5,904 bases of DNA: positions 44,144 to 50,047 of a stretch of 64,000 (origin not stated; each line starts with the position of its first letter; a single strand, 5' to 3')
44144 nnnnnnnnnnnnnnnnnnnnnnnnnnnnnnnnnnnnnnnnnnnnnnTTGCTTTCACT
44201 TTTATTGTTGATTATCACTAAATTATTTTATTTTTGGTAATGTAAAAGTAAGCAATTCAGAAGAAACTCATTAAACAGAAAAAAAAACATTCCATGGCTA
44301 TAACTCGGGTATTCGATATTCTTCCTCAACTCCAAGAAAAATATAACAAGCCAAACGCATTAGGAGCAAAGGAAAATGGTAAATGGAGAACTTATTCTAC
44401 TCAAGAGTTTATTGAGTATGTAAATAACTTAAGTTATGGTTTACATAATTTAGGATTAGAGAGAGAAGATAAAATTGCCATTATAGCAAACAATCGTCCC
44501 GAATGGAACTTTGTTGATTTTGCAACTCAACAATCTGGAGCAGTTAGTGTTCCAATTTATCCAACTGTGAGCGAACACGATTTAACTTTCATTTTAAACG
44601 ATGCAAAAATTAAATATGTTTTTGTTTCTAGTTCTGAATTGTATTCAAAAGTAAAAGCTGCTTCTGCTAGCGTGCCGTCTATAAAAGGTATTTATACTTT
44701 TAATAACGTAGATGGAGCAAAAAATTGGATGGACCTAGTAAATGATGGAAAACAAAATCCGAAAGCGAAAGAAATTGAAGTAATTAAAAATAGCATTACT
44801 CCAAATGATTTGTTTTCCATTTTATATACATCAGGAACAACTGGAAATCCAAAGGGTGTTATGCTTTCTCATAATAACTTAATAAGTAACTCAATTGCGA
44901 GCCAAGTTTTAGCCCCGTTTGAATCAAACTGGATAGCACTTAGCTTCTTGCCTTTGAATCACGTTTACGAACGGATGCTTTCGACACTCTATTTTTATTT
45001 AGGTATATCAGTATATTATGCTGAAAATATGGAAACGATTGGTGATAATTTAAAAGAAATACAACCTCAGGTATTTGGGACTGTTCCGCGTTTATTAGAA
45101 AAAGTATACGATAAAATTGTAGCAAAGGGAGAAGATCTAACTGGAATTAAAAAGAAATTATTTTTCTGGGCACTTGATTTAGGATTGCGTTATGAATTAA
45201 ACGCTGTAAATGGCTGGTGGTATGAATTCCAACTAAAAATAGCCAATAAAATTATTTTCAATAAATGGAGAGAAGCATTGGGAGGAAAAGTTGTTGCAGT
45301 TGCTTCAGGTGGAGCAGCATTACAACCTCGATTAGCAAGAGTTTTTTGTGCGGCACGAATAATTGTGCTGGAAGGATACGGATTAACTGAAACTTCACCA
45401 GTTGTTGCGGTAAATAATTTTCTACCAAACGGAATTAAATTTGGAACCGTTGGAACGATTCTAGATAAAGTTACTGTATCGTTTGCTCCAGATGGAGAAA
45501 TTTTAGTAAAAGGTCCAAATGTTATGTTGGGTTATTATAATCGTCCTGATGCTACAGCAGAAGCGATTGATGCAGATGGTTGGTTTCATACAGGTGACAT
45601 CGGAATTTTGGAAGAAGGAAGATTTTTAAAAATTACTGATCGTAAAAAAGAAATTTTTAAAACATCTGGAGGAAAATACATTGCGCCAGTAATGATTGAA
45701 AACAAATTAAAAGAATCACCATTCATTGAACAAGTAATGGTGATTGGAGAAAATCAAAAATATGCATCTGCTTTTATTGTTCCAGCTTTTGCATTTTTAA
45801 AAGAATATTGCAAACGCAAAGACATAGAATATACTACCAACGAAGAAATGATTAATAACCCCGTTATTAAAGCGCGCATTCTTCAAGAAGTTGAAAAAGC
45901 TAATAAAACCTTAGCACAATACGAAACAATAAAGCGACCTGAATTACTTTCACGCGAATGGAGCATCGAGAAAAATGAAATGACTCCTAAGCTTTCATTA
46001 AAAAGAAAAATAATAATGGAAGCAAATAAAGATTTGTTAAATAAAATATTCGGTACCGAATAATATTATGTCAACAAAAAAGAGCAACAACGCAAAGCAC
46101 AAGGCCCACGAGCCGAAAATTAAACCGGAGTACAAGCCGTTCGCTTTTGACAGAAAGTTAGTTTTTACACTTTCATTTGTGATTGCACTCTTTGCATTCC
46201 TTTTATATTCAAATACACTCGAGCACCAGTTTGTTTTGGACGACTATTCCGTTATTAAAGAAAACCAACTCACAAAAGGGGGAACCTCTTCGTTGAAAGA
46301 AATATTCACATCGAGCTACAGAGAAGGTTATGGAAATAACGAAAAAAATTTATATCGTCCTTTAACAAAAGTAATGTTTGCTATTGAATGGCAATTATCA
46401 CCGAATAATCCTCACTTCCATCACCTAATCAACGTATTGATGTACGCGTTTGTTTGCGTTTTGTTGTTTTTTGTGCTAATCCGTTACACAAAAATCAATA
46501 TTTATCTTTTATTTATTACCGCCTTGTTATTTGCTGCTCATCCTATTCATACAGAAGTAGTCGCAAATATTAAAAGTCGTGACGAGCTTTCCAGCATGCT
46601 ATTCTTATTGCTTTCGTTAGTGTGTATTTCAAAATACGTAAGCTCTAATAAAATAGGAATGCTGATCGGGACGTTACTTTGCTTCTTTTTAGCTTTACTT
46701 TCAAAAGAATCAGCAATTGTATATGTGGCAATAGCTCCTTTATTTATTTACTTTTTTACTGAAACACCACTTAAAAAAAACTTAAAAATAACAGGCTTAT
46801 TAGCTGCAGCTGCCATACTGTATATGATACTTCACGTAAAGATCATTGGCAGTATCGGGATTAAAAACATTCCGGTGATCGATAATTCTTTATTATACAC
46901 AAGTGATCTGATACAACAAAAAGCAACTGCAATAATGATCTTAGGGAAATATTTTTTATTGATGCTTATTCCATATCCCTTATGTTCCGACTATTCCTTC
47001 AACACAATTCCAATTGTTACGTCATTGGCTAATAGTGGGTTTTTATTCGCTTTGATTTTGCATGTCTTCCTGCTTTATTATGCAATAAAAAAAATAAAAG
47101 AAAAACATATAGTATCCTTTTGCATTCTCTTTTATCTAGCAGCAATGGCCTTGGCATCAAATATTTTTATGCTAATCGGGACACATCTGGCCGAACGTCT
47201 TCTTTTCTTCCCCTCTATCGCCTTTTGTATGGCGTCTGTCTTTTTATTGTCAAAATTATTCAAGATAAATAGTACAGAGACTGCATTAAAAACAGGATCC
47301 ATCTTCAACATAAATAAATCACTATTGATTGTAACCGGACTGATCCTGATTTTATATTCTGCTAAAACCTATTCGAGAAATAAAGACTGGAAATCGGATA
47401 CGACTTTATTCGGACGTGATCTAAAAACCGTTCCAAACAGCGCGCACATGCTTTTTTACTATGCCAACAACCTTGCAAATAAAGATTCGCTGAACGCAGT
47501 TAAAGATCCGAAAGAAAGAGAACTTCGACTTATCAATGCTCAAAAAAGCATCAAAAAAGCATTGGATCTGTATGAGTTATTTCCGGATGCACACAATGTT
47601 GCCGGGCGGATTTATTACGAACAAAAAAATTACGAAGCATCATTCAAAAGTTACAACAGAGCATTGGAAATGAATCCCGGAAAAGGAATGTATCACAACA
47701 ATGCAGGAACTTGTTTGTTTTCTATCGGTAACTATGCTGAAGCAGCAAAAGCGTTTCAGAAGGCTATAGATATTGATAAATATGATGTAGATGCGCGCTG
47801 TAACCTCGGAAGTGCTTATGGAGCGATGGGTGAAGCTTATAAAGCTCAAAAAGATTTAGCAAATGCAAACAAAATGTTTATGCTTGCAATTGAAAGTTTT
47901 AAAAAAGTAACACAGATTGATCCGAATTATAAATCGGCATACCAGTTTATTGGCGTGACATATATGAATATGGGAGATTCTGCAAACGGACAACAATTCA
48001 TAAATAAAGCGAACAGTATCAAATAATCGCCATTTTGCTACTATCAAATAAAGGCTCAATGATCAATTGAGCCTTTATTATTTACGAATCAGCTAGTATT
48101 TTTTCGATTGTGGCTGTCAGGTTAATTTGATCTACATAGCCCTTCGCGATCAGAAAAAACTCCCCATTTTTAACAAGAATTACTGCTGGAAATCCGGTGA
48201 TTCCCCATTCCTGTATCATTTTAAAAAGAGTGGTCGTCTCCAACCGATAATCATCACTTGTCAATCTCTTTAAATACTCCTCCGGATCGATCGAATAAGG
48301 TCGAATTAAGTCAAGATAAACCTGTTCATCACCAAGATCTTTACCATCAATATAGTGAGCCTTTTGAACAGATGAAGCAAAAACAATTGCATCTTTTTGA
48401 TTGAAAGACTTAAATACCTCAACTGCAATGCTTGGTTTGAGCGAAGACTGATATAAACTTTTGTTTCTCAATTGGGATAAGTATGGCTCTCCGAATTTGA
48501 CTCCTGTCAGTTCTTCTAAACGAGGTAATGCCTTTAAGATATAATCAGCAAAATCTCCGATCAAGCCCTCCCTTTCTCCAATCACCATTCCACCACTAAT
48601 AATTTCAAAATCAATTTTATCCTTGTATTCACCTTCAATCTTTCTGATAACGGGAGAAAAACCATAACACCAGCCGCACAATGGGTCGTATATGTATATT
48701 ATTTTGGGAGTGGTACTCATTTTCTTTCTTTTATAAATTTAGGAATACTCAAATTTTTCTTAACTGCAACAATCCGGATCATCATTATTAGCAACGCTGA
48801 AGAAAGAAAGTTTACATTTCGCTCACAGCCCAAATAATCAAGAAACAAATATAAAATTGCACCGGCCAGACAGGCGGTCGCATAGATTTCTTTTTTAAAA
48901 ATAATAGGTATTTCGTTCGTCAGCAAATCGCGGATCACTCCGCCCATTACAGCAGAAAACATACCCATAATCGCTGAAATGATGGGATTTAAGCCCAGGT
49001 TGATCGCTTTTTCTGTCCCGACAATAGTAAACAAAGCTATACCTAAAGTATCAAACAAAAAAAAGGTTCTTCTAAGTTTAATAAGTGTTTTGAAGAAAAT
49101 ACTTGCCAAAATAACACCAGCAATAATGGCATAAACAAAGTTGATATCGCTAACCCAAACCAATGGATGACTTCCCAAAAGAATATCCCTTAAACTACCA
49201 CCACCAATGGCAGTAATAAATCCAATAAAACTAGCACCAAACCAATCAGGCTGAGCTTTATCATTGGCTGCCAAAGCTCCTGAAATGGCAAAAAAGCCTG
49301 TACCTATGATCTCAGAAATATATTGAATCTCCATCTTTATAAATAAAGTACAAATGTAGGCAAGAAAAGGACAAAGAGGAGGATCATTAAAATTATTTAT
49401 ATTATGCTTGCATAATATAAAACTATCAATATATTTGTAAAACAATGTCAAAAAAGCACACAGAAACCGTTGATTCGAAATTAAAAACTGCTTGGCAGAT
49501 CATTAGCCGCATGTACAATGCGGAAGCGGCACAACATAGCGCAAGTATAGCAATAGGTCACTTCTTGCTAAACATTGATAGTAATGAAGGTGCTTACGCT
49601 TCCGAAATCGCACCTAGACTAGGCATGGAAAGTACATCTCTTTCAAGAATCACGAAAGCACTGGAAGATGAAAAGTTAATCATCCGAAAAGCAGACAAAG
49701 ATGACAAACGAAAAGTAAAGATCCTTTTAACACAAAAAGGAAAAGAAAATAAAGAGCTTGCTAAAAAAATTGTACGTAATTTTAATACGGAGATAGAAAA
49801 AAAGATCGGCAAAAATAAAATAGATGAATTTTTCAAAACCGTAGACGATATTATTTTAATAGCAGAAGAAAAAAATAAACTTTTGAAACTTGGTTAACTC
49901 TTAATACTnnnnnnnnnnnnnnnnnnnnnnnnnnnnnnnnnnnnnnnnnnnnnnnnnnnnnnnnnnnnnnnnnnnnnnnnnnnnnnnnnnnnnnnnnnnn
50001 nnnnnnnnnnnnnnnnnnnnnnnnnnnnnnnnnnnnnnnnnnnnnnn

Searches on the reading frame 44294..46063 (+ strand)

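Call 9: search_protein_families(library=ncbifam, proteins=[window:44294-46063:+], max_evalue=0.0001)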
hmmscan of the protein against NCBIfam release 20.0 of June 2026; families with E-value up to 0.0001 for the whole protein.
window:44294-46063:+ (589 aa): 97 families (the best 25 are shown)
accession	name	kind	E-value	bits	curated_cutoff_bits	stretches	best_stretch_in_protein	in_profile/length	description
NF038343.1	ligase_FadD11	exception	1e-92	311.5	950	1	19-586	14-581/585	fatty acid--CoA ligase FadD11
NF004837.0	PRK06187.1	subfamily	3.2e-76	256.7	476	2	17-287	21-290/531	long-chain-fatty-acid--CoA ligase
NF005801.1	PRK07656.1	equivalog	4.4e-56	190.5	657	2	356-486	306-437/500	FadD3 family acyl-CoA ligase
NF004114.0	PRK05605.1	equivalog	4e-55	187.2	766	3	338-500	345-517/575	long-chain-fatty-acid--CoA ligase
NF006182.0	PRK08316.1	subfamily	3.8e-51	174.1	663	2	13-227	20-227/523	fatty acyl-CoA synthetase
NF009233.0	PRK12583.1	subfamily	8.6e-51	173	832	2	14-233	28-263/558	fatty acid CoA ligase family protein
NF041592.1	carboxyl_red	equivalog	2.6e-50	171.1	1300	1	29-519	73-564/1160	carboxylic acid reductase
NF002966.0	PRK03640.1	equivalog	3.6e-49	167.6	556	2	339-521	263-450/483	o-succinylbenzoate--CoA ligase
TIGR01923.1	menE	equivalog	2.1e-47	162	330.15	2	339-490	232-386/442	o-succinylbenzoate--CoA ligase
NF009232.0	PRK12582.1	subfamily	1.3e-46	159.1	777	2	352-586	374-613/624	acyl-CoA synthetase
NF006181.0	PRK08314.1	subfamily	1.5e-46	158.8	705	2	34-225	50-258/563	long-chain-fatty-acid--CoA ligase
NF005702.0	PRK07514.1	subfamily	4.9e-44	150.5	558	2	21-227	17-213/506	malonyl-CoA synthase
NF005307.0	PRK06839.1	equivalog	1.4e-43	149.3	748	2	336-489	269-430/496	o-succinylbenzoate--CoA ligase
NF052269.1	Staph_lig_FadD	equivalog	2.3e-42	145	650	2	29-227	23-206/499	long-chain-fatty-acid--CoA ligase FadD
NF004758.0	PRK06087.1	equivalog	1.9e-41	142.1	736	2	338-493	310-474/548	medium-chain fatty-acid--CoA ligase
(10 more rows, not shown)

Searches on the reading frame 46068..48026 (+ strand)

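Call 9: search_protein_families(library=ncbifam, proteins=[window:46068-48026:+], max_evalue=0.0001)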
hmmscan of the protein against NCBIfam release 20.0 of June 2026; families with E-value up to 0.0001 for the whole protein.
window:46068-48026:+ (652 aa): 9 families
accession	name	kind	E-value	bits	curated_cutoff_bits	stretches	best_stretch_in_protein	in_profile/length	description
TIGR02521.1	type_IV_pilW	equivalog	2.7e-16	59.8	154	1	489-648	48-195/234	type IV pilus biogenesis/stability protein PilW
TIGR02917.1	PEP_TPR_lipo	equivalog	1e-12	46.8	312.2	1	487-563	174-250/899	XrtA/PEP-CTERM system TPR-repeat protein PrsT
NF040959.1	MamA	equivalog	7.9e-12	45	200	2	518-651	83-202/204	magnetosome protein MamA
NF033762.1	social_mot_Tgl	equivalog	7e-07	28.8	225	1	489-641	48-189/252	social motility TPR repeat lipoprotein Tgl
NF008391.2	PRK11189.1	equivalog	8.3e-07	28.8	250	1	491-573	84-166/297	lipoprotein NlpI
NF047507.1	TPR_BatC_Lepto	exception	8.3e-07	28.7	175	1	496-608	13-123/214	TPR repeat-containing protein BatC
TIGR02552.1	LcrH_SycD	equivalog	4.6e-06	26.4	104.8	1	516-602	28-114/136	SycD/LcrH family type III secretion system chaperone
NF002725.1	PRK02603.1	equivalog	4.5e-05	23.5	143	0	520-621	49-154/173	photosystem I assembly protein Ycf3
TIGR00990.1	3a0801s09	subfamily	7.5e-05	21.5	757.25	1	490-617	349-469/615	mitochondrial import receptor subunit TOM70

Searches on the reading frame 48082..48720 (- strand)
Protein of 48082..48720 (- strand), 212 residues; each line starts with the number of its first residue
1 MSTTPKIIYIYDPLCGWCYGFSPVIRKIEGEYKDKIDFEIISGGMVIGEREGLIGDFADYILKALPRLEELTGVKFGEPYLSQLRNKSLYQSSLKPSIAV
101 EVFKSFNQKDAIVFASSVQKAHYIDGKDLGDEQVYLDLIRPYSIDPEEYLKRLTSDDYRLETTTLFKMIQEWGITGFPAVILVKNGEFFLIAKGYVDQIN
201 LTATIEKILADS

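Call 74: search_protein_families(library=pfam, proteins=[window:48082-48720:-], max_evalue=0.001)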
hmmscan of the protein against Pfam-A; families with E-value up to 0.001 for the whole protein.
window:48082-48720:- (212 aa): 3 families
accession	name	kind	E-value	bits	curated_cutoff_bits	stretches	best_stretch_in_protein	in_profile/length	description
PF13743.12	Thioredoxin_5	-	4.8e-11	43.2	27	1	11-184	4-165/186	Thioredoxin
PF01323.26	DSBA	-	1.7e-07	31.7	25.6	1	8-189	3-177/191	DSBA-like thioredoxin domain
PF00085.26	Thioredoxin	-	2.5e-06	27.9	23.5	0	4-38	19-53/103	Thioredoxin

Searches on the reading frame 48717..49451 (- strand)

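Call 74: search_protein_families(library=pfam, proteins=[window:48717-49451:-], max_evalue=0.001)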
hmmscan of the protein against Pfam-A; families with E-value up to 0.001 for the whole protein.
window:48717-49451:- (244 aa): 1 family
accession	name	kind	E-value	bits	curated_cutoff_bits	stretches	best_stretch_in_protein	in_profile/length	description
PF03458.18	Gly_transporter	-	1.4e-46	156.6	23.5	2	132-205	2-77/78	Glycine transporter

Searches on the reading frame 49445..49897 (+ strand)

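Call 74: search_protein_families(library=pfam, proteins=[window:49445-49897:+], max_evalue=0.001)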
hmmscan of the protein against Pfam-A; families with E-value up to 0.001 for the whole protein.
window:49445-49897:+ (150 aa): 4 families
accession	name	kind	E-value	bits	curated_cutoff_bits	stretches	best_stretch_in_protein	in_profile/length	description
PF01047.28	MarR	-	3.7e-12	46.4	24.6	1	39-91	7-59/59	MarR family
PF12802.13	MarR_2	-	3e-08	34.2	27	1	40-89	10-60/61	MarR family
PF22381.2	Staph_reg_Sar_Rot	-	5.8e-07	30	27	1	53-103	29-82/85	Transcriptional regulator SarA/Rot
PF13463.12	HTH_27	-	8.1e-07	29.7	22.2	1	43-99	11-68/68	Winged helix DNA-binding domain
